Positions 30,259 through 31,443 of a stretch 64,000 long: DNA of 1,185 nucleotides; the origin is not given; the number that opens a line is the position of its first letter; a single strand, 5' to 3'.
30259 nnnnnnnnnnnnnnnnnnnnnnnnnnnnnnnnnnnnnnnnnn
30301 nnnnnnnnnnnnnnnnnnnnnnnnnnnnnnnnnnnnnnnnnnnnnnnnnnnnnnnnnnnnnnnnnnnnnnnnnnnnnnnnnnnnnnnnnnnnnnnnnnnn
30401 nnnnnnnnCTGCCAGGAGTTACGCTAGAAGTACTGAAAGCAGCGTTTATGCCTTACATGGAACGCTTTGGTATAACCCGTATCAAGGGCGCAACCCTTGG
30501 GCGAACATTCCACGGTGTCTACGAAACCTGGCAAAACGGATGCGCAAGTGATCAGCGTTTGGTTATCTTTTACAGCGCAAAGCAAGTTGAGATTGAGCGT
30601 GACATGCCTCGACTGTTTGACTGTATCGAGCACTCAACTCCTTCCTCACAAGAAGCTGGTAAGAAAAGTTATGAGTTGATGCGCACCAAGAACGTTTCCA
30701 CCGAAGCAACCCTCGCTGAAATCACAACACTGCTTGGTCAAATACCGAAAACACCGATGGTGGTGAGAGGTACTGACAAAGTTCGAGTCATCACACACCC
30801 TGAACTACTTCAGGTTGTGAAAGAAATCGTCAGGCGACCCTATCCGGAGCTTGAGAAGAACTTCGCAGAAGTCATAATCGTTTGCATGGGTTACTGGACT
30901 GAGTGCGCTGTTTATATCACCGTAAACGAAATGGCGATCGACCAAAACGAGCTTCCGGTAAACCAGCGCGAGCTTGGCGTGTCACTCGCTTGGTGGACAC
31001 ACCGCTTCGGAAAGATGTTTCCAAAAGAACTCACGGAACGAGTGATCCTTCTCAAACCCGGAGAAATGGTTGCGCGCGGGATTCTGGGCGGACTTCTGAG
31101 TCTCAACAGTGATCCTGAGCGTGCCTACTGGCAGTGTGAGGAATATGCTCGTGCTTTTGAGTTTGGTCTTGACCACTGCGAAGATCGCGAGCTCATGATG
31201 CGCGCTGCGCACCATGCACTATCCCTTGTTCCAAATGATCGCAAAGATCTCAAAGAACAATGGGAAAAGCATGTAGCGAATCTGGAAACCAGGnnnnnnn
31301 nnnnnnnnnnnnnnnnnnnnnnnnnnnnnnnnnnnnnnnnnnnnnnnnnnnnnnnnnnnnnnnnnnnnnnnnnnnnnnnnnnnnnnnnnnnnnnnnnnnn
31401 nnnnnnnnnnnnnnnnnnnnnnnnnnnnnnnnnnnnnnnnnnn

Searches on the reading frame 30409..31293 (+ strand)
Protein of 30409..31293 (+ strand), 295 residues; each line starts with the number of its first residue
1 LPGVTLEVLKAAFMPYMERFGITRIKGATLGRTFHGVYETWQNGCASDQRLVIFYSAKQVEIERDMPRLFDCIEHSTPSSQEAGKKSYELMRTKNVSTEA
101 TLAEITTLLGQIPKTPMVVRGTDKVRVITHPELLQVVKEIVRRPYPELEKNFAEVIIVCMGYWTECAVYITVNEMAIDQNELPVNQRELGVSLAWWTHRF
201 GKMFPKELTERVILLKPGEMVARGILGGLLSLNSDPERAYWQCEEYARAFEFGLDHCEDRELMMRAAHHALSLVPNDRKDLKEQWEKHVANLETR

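Call 47: search_protein_families(library=pfam, proteins=[window:30409-31293:+], max_evalue=10)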
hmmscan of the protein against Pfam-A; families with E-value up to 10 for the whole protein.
window:30409-31293:+ (295 aa): 0 families
